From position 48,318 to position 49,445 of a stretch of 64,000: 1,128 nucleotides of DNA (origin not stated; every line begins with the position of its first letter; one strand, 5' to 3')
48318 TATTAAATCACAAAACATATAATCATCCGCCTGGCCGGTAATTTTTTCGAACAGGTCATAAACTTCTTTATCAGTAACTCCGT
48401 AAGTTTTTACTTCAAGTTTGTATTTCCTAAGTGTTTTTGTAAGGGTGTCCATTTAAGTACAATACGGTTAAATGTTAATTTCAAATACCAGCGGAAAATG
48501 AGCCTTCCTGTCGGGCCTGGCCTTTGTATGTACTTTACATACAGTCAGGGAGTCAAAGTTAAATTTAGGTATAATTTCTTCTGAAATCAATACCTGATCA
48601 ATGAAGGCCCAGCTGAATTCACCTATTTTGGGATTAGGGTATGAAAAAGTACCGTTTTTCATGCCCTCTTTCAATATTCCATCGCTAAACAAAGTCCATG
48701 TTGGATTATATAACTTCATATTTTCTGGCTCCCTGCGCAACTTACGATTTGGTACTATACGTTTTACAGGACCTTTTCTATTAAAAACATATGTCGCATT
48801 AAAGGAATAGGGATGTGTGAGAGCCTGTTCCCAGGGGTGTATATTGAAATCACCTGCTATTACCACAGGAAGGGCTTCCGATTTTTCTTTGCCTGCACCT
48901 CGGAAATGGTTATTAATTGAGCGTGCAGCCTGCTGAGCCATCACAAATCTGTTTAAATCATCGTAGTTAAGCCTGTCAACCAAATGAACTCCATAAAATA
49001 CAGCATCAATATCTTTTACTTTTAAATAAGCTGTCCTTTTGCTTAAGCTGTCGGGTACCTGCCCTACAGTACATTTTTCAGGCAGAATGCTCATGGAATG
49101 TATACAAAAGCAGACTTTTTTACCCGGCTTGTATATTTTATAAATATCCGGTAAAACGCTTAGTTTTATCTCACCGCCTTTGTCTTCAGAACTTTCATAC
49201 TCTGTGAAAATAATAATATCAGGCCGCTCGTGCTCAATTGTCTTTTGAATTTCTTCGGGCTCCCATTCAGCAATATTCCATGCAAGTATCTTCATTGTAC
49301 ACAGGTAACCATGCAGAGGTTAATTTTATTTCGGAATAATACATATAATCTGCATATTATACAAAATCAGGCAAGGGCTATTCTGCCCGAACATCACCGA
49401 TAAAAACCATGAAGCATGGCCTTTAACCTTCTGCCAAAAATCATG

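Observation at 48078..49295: Low-GC two-gene cassette: motif-complete EEP nuclease/phosphatase plus a 124-aa orphan partner, wedged upstream of rsmA-mgtE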

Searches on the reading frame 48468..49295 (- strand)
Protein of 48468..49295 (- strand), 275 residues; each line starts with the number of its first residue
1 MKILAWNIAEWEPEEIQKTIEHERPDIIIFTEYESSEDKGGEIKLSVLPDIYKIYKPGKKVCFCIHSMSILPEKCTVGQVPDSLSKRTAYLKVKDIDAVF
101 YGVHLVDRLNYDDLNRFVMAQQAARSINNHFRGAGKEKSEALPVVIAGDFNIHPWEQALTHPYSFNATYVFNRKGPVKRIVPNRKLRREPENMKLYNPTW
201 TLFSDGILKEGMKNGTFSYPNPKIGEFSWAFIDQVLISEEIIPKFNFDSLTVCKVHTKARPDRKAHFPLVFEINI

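Call 3: search_protein_families(library=pfam, proteins=[window:48468-49295:-], max_evalue=1)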
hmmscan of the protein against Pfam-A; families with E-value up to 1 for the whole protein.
window:48468-49295:- (275 aa): 2 families
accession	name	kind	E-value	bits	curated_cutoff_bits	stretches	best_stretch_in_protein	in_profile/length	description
PF03372.29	Exo_endo_phos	-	3.3e-05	24.2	24.5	1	6-178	3-174/225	Endonuclease/Exonuclease/phosphatase family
PF14529.12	Exo_endo_phos_2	-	0.14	12.4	27.4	1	121-153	11-42/117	Endonuclease-reverse transcriptase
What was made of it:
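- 48468..49295 (-): EEP-fold (endonuclease/exonuclease/phosphatase) gene, 275 aa; predicted Mg2+-dependent phosphodiesterase/nuclease. The ATG at 49295 is the correct start; the NCBI call of 208 aa starting at M68 would remove catalytic N7 and E32. Pfam PF03372 at 24.2 bits, E=3.3e-5, just under the gathering score of 24.5 (call 3).
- On EEP superfamily (Pfam PF03372 Exo_endo_phos): 24.2 bits against a cut-off of 24.5, E=3.3e-5, covering residues 6-178 only (call 3).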

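Call 4: search_protein_families(library=padloc, proteins=[window:48468-49295:-], max_evalue=1)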
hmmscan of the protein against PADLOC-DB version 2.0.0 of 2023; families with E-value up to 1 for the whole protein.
window:48468-49295:- (275 aa): 0 families

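Call 5: search_protein_families(library=ncbifam, proteins=[window:48468-49295:-], max_evalue=1)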
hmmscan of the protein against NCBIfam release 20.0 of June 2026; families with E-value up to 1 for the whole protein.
window:48468-49295:- (275 aa): 3 families
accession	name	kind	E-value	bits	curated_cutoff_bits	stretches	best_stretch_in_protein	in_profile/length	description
TIGR00633.1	xth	equivalog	0.00024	20.7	99.05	1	1-166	1-166/255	exodeoxyribonuclease III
TIGR00195.1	exoDNase_III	equivalog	0.013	15.1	182.55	1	1-170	1-167/254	exodeoxyribonuclease III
NF003842.0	PRK05421.1-4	equivalog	0.055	12.9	144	0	1-38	32-74/259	endonuclease/exonuclease/phosphatase family protein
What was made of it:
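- On Exodeoxyribonuclease III / Xth housekeeping clade (TIGR00633, TIGR00195): 20.7 bits against 99.05, and 15.1 against 182.55 (call 5).
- TIGR00633 scores 20.7 bits against a cut-off of 99, and TIGR00195 scores 15.1 against 182.6 (call 5).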

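Call 6: search_protein_families(library=phrogs, proteins=[window:48468-49295:-], max_evalue=1)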
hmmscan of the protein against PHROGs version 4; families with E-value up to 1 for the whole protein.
window:48468-49295:- (275 aa): 2 families
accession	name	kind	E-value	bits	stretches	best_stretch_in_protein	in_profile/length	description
phrog_24714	-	unknown function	0.061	13.8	1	98-242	130-248/294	-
phrog_19169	-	DNA, RNA and nucleotide metabolism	0.11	12.7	0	14-57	26-69/275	endonuclease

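Call 7: find_homologous_proteins(query=window:48468-49295:-)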
Query window:48468-49295:- (275 aa): 1 proteins with E <= 0.001 among 262 candidates.
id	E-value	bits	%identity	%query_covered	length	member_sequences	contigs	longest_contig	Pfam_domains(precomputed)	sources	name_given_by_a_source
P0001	3.3e-138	478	100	76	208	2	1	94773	-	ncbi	ncbi:MAG: hypothetical protein V4543_14590 [Bacteroidota bacterium]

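Call 10: search_solved_structures(query=window:48468-49295:-, max_evalue=10, show_alignments=3)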
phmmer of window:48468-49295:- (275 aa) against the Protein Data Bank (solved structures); distinct sequences matched with E-value up to 10: 4.
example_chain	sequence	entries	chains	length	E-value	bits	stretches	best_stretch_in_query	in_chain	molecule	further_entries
2c2q_A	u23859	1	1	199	0.23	14.2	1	10-38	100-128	G/U MISMATCH-SPECIFIC DNA GLYCOSYLASE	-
2c2p_A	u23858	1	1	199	0.24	14.1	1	10-38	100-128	G/U MISMATCH-SPECIFIC DNA GLYCOSYLASE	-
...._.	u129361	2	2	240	0.86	12.3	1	41-87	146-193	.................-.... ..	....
4n3o_A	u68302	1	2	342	0.89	12.3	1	22-78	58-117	Putative D-glycero-D-manno-heptose 7-phosphate kinase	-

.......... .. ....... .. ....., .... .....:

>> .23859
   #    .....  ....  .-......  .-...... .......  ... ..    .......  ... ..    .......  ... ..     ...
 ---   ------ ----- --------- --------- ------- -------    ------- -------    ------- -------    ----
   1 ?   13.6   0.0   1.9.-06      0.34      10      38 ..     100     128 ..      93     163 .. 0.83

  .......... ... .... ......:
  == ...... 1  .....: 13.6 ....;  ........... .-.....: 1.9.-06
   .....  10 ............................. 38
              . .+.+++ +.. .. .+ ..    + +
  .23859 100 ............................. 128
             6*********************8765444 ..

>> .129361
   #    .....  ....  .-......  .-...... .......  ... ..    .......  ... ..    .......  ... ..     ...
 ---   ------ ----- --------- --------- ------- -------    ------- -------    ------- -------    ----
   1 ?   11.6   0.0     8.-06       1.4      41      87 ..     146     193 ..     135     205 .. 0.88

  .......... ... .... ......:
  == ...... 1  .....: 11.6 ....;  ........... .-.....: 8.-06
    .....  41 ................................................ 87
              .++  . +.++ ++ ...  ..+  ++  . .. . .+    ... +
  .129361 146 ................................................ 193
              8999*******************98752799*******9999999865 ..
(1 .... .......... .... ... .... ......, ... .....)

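Call 14: find_related_loci(query=window:48468-49295:-, collection=viral_contigs, flank=8000)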
Query window:48468-49295:- (275 aa) in viral_contigs; peptide patterns used: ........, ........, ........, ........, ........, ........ (x = any residue, [..] = any of these).
6 stretches matched a pattern, but none encodes a relative of the query by tblastn (E <= 1e-3).

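Call 17: search_protein_representatives(protein=window:48468-49295:-)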
Query: 275 residues. Proteins with E-value up to 0.001 (for the whole library): 377; up to 1e-10: 7; up to 1e-30: 2. The best 150 are listed.
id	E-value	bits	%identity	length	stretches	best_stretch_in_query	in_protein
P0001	1.1e-138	477.9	100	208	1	68-275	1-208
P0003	3.5e-48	181.0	36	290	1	1-273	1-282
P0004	2.3e-13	66.7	29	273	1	1-247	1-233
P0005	4.6e-12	62.5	41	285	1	99-245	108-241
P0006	6.3e-11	58.7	32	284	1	90-272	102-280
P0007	7.1e-11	58.6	30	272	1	100-275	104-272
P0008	8.1e-11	58.4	36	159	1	4-156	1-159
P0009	6.5e-10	55.4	31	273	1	65-253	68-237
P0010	7.3e-10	55.3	33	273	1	64-271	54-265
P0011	8.7e-10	55.0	28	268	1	1-275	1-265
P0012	1.3e-09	54.4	27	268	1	2-252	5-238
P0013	1.4e-09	54.4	29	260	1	3-275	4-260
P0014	1.7e-09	54.1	34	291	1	100-275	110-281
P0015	3.8e-09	52.9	33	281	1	3-253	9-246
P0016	4.8e-09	52.6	31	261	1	1-254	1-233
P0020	1.0e-08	51.5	28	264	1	1-274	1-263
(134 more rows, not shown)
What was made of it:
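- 48468..49295 (-): Exhaustive phmmer finds 377 relatives, aligned from residue 1 (call 17).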

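Call 21: find_homologous_proteins(query=A1, max_evalue=0.00001)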
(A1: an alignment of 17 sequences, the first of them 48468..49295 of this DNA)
Query A1 (17 sequences) (275 aa, profile of the alignment): 126 proteins with E <= 0.00001 among 2218 candidates; the best 120 are listed.
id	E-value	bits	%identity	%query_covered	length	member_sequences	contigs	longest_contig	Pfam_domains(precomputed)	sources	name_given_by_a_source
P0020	1.7e-82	295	25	100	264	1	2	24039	PF19580.6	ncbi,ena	-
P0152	1.5e-80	289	24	99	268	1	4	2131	-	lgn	-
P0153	9.1e-80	286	28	47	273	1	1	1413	PF03372.30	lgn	-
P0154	5.3e-79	284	24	100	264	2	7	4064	PF19580.6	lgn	-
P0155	1.2e-78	283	34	47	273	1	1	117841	-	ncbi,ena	-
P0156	2.9e-78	281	27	64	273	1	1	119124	PF03372.30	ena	-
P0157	6.8e-78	280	27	48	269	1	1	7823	PF03372.30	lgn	-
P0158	1.2e-77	279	27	63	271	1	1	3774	PF03372.30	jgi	jgi:hypothetical protein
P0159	1.3e-77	279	22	92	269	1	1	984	PF03372.30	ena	-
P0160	2.2e-77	278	21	100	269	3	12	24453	PF03372.30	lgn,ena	-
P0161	4.1e-77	278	26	67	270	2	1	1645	-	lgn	-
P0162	8.5e-77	277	27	69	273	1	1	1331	PF03372.30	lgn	-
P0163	1.6e-76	276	24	99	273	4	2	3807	PF03372.30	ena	-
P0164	1.1e-75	273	24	100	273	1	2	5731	-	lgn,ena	-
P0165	1.4e-75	273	28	67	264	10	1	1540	PF19580.6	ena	-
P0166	2.5e-75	272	23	65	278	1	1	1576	PF03372.30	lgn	-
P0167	2.5e-75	272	23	48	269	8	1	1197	PF03372.30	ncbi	-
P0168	2.6e-75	272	25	65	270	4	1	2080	PF03372.30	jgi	-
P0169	3.6e-75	271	27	65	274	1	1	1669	PF03372.30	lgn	-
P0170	4.3e-75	271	23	63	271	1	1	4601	PF03372.30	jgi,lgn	jgi:hypothetical protein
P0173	9.2e-75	270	23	100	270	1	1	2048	PF03372.30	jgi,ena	-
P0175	1.1e-74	270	25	65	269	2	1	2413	PF03372.30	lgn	-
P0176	1.4e-74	269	25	100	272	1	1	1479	PF03372.30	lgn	-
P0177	2.2e-74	269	23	65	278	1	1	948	PF03372.30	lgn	-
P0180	7.5e-74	267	23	57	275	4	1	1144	PF03372.30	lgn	-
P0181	8.4e-74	267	23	100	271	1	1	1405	PF03372.30,PF19580.6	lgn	-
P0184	1.2e-73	266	26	100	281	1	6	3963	PF03372.30,PF19580.6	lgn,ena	-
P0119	1.9e-73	266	22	100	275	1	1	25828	PF03372.30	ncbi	-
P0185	2.1e-73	265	25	99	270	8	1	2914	PF03372.30,PF19580.6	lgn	-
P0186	4.3e-73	264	26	100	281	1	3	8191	PF03372.30,PF19580.6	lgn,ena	-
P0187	4.4e-73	264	26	100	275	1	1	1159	PF03372.30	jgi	jgi:endonuclease/exonuclease/phosphatase family metal-dependent hydrolase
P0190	8.5e-73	263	29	100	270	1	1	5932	PF03372.30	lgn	-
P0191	8.9e-73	263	26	65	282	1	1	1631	PF03372.30,PF19580.6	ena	-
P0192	9.5e-73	263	24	65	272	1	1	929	PF03372.30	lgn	-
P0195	2.5e-72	262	23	65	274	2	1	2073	PF03372.30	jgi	-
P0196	5.2e-72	261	26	65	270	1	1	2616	PF03372.30,PF19580.6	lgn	-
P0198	6.2e-72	261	21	68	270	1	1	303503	PF03372.30,PF19580.6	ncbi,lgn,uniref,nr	ncbi:hypothetical protein HBE96_18770 [Clostridium sp. P21]|uniref:Endonuclease/exonuclease/phosphat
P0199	7.1e-72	260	25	65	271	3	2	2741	PF03372.30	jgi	jgi:exonuclease III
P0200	1.1e-71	260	24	48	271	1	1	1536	PF03372.30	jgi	jgi:hypothetical protein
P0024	1.7e-71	259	30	64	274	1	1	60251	PF03372.30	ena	-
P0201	1.9e-71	259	23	65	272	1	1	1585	PF03372.30,PF19580.6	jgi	jgi:exonuclease III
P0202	2.5e-71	259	24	63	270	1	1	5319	PF03372.30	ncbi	ncbi:MAG: endonuclease/exonuclease/phosphatase family protein [Blastocatellia bacterium]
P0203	3.4e-71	258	28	99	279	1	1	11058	PF03372.30,PF19580.6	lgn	-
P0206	8.9e-71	257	26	99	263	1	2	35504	PF03372.30,PF19580.6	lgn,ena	-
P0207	9.8e-71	257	29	63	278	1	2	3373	PF03372.30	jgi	jgi:hypothetical protein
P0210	1.4e-69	253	23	64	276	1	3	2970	PF03372.30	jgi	jgi:endonuclease/exonuclease/phosphatase family metal-dependent hydrolase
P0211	1.7e-69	253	23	99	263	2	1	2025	PF03372.30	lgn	-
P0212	2.2e-69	252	26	63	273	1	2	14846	PF03372.30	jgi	jgi:hypothetical protein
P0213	3.4e-69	252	24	64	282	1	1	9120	PF03372.30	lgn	-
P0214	6.3e-69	251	26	62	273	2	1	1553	PF03372.30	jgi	jgi:hypothetical protein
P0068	8.8e-69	250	31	50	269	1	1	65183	PF03372.30,PF19580.6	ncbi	-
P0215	9.4e-69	250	26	100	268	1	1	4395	PF03372.30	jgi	jgi:endonuclease/exonuclease/phosphatase family metal-dependent hydrolase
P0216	1.6e-68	249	29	48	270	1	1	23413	PF03372.30,PF19580.6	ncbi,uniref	ncbi:hypothetical protein EZS27_007178 [termite gut metagenome]|uniref:Endonuclease/exonuclease/phos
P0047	2.4e-68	249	28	99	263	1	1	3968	PF03372.30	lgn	-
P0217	4.1e-68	248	24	65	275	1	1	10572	PF03372.30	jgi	jgi:hypothetical protein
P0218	8.2e-68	247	29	48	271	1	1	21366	PF03372.30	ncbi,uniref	ncbi:hypothetical protein EZS27_007803 [termite gut metagenome]|uniref:Endonuclease/exonuclease/phos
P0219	1.9e-67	246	28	48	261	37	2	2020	PF03372.30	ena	-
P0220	6.0e-67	244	22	63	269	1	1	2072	PF03372.30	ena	-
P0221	7.2e-67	244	22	99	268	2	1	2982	PF03372.30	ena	-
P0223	2.3e-66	242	27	65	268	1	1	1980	PF03372.30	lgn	-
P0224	2.3e-66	242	30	63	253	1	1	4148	PF03372.30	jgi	jgi:hypothetical protein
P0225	4.9e-66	241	26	65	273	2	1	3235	PF03372.30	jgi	-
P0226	6.8e-66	241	23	99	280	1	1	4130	PF03372.30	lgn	-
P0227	1.9e-65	239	27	65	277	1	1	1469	PF03372.30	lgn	-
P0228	2.6e-65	239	26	47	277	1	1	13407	PF03372.30,PF19580.6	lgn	-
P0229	2.7e-65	239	26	92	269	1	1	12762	PF03372.30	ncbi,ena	-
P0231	6.5e-65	238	26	65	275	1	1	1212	PF03372.30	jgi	-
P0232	9.9e-65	237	27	48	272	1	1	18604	PF03372.30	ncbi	-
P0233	2.0e-64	236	21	63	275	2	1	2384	PF03372.30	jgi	jgi:endonuclease/exonuclease/phosphatase (EEP) superfamily protein YafD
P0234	3.7e-64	235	24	74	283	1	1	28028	PF03372.30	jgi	jgi:exonuclease III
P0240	3.2e-63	232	25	99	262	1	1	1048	PF03372.30,PF19580.6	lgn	-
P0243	2.0e-62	229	20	64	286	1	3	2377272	PF03372.30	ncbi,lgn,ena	-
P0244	3.9e-62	228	27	47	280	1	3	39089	PF03372.30,PF19580.6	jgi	jgi:hypothetical protein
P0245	4.9e-61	225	26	98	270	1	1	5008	PF03372.30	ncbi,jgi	jgi:endonuclease/exonuclease/phosphatase (EEP) superfamily protein YafD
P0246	2.8e-60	222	30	48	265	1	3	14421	PF03372.30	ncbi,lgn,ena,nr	ncbi:MAG: endonuclease/exonuclease/phosphatase family protein [Acidobacteria bacterium]|nr:endonucle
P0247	3.6e-60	222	23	99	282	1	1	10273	PF03372.30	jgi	jgi:hypothetical protein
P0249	6.0e-60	221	26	51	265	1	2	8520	PF03372.30,PF19580.6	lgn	-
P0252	8.4e-59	218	27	48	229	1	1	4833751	-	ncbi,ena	-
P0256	8.7e-58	214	30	50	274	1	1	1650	PF03372.30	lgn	-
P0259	1.3e-56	210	27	99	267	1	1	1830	PF03372.30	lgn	-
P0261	3.3e-56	209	26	70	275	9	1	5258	PF03372.30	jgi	-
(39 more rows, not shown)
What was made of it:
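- Some sources auto-name relatives 'exonuclease III' (call 21). Tiny, scattered clusters (call 21).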

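Call 22: find_encoding_contigs(protein=P0003, flank=8000, max_places=4)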
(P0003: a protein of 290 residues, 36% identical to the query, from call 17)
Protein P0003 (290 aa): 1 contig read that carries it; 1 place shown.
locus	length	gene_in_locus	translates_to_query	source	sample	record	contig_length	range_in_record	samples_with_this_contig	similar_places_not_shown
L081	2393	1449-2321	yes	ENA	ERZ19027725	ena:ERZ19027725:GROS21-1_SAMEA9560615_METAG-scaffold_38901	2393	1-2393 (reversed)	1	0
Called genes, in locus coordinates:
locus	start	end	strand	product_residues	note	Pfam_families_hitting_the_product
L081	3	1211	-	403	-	?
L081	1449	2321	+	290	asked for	-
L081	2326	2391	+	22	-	?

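Call 23: find_encoding_contigs(protein=P0008, flank=8000, max_places=4)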
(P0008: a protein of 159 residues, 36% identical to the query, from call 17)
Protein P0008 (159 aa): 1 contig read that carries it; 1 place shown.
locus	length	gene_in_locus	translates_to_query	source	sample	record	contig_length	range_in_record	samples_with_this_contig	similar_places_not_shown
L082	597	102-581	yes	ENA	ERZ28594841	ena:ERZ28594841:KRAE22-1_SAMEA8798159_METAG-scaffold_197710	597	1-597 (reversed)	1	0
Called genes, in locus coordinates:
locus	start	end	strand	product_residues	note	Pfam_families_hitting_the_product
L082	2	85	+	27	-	?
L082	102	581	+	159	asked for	PF03372:Exo_endo_phos (weak)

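Call 24: find_encoding_contigs(protein=P0155, flank=8000, max_places=2)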
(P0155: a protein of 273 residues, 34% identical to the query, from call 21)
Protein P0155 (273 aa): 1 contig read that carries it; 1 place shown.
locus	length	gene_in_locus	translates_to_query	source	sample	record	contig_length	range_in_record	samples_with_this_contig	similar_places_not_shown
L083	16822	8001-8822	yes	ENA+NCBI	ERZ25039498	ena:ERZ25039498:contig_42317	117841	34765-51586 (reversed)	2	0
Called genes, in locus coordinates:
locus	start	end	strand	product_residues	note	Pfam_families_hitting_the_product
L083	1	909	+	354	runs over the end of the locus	PF00106:adh_short (faint), PF01073:3Beta_HSD, PF01370:Epimerase, PF02719:Polysacc_synt_2, PF04321:RmlD_sub_bind, PF07993:NAD_binding_4, PF16363:GDP_Man_Dehyd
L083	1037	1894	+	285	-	PF00483:NTP_transferase, PF12804:NTP_transf_3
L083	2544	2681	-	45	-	-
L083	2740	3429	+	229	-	-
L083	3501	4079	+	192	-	PF03061:4HBT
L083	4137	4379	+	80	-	-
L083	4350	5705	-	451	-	PF01554:MatE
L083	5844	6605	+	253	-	PF14123:DUF4290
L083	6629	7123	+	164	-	PF00275:EPSP_synthase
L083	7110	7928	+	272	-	PF00275:EPSP_synthase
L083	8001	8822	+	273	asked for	-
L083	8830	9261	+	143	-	-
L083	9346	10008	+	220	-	PF10067:DUF2306 (weak)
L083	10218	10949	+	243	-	PF00149:Metallophos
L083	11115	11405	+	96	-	PF13366:PDDEXK_3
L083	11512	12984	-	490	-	PF00478:IMPDH, PF00571:CBS, PF03060:NMO, PF04131:NanE (faint)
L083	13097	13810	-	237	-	PF01926:MMR_HSR1, PF12631:MnmE_helical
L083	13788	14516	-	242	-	PF10396:TrmE_N, PF12631:MnmE_helical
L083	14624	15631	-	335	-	PF09995:MPAB_Lcp_cat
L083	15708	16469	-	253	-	PF23023:Anti-Pycsar_Apyc1, PF00753:Lactamase_B, PF12706:Lactamase_B_2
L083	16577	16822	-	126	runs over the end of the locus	PF00072:Response_reg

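Call 30: find_related_loci(query=A1, collection=viral_contigs, flank=6000)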
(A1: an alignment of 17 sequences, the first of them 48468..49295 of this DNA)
Query A1 (275 aa) in viral_contigs; peptide patterns used: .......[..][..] (x = any residue, [..] = any of these).
61 stretches matched a pattern; 12 encode a relative of the query (tblastn E <= 1e-3); 12 distinct loci.
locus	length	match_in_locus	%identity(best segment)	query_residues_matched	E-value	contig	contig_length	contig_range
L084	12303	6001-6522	25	97-274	4e-13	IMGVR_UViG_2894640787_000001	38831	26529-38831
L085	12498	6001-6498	29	103-273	1e-12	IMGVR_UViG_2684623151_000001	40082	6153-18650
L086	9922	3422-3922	25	102-271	3e-12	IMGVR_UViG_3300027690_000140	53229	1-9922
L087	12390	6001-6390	29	145-273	5e-12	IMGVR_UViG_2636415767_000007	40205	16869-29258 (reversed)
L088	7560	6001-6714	23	1-252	3e-11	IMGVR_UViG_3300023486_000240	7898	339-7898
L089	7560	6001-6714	23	1-252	3e-11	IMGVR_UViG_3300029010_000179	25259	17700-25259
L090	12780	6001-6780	25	1-273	4e-11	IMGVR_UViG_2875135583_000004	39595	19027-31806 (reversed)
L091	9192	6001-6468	26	82-250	6e-10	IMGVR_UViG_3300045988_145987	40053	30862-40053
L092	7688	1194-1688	24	103-275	4e-9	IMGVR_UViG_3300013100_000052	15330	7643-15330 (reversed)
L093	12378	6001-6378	28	145-273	1e-7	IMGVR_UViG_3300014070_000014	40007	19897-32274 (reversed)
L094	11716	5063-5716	22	1-236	5e-7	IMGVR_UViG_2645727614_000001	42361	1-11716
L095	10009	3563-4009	23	115-270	9e-6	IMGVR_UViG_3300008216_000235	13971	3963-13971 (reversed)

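Call 32: find_related_loci(query=A2, collection=metagenome_contigs, flank=6000)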
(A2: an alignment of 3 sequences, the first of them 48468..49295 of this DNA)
Query A2 (275 aa) in metagenome_contigs; peptide patterns used: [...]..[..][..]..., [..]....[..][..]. (x = any residue, [..] = any of these).
246 stretches matched a pattern; 76 encode a relative of the query (tblastn E <= 1e-3); 76 distinct loci.
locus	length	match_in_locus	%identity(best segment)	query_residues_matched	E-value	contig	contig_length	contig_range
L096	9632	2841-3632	26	1-273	1e-16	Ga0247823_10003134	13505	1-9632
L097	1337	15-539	31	86-269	9e-17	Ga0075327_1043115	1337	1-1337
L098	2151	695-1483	24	2-273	9e-17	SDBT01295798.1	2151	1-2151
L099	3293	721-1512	24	1-273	3e-15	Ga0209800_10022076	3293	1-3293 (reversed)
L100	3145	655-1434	25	2-270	4e-15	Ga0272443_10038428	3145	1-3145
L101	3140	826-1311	33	103-269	6e-15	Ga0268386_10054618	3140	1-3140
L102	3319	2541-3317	25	1-268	1e-14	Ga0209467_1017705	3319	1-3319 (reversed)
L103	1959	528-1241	23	1-251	2e-14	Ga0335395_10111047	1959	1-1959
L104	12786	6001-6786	24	2-273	4e-14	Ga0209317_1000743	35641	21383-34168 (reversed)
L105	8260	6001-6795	26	1-274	1e-13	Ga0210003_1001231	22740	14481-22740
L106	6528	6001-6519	27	91-270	1e-13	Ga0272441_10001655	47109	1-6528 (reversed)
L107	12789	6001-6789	27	1-270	1e-13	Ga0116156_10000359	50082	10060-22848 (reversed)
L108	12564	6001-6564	28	82-274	1e-13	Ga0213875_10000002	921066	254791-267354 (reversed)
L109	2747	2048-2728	26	2-245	1e-13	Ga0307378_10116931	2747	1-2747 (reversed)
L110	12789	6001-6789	27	1-270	1e-13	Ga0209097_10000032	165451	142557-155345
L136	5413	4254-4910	25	1-236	2e-11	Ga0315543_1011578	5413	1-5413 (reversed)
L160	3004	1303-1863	27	99-271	9e-9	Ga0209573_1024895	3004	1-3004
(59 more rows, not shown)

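Call 36: search_protein_families(library=padloc, proteins=[P0155, P0020, P0198, P0003, L083:8830-9261:+], max_evalue=0.1)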
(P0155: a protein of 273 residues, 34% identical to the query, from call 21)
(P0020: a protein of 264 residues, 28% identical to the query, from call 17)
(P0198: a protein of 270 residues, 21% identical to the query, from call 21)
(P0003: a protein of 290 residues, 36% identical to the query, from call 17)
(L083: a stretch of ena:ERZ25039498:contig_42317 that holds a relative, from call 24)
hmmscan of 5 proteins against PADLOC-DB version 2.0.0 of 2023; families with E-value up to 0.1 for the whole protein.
P0155 (273 aa): 0 families

P0020 (264 aa): 0 families

P0198 (270 aa): 0 families

P0003 (290 aa): 0 families

L083:8830-9261:+ (143 aa): 0 families
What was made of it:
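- On Catalogued anti-phage defence systems (PADLOC-DB 2.0.0): Mainstream EEPs and partners: 0 hits (call 36).
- Closest known: Known anti-phage defence systems. Different: No PADLOC model matches either protein of the window or of the mainstream family (calls 4, 36).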
